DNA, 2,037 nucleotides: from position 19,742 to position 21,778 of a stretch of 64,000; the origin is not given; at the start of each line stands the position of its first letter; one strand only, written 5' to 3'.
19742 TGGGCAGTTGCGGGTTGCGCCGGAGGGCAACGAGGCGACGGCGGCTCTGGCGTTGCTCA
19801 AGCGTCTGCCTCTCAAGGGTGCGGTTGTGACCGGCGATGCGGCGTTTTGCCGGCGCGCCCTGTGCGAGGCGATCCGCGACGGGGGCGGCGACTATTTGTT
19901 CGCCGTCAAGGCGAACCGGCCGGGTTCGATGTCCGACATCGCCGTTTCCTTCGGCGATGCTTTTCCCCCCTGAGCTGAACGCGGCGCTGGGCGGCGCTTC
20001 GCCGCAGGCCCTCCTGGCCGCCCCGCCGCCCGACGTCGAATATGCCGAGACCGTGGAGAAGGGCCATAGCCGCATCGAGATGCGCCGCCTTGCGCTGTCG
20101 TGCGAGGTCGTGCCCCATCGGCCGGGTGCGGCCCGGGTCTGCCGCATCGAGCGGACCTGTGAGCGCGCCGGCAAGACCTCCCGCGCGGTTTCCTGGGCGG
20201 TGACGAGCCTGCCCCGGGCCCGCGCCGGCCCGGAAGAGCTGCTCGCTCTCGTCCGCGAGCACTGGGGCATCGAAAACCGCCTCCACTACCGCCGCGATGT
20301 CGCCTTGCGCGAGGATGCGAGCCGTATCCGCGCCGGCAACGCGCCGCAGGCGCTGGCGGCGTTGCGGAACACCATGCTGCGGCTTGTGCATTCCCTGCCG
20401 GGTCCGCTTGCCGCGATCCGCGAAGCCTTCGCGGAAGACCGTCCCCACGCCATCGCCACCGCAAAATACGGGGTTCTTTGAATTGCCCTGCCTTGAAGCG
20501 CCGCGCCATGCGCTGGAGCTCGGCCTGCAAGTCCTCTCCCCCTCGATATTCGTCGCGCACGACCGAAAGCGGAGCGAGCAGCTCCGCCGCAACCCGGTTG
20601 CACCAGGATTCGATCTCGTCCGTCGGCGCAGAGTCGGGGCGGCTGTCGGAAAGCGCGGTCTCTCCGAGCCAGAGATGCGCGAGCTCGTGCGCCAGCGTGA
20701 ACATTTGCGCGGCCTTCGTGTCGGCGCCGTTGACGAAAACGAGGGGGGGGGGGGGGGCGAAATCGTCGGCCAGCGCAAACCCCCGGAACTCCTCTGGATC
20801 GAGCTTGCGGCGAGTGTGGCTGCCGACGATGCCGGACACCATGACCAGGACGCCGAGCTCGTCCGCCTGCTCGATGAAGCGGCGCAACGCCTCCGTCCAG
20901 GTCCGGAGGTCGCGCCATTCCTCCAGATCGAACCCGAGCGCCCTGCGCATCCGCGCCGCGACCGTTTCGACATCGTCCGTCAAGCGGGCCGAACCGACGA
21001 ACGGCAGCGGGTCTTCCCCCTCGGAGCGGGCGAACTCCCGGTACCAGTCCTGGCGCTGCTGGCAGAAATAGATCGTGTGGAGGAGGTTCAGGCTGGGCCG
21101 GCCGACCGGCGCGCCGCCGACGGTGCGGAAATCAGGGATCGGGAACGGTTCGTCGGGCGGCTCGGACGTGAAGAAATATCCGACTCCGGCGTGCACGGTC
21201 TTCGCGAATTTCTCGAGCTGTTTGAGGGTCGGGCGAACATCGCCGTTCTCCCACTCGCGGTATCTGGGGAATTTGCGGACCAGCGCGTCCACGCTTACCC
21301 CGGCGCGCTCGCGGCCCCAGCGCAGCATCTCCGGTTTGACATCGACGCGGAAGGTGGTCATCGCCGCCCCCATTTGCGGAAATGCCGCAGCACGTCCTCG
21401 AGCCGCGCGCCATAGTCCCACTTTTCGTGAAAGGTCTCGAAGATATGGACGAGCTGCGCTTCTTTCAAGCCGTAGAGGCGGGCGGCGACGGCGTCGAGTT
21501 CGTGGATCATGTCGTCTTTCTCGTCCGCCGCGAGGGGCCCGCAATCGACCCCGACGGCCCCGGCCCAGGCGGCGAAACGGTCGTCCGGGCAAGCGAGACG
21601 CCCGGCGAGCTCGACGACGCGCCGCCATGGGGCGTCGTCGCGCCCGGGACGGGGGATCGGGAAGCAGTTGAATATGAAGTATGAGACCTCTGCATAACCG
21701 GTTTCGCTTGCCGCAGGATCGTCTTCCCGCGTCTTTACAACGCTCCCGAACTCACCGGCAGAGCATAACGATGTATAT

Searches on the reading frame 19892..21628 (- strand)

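Call 38: search_protein_families(library=ncbifam, proteins=[window:19892-21628:-], max_evalue=0.00001)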
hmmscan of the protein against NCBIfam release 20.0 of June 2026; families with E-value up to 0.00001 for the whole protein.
window:19892-21628:- (578 aa): 0 families

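Call 47: search_protein_families(library=pfam, proteins=[window:19895-21628:-], max_evalue=0.0001)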
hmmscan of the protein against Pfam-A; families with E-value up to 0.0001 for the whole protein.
window:19895-21628:- (578 aa): 1 family
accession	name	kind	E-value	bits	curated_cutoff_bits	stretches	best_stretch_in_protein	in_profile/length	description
PF06114.19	Peptidase_M78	-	1e-10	41.9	22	1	287-380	26-113/123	IrrE N-terminal-like domain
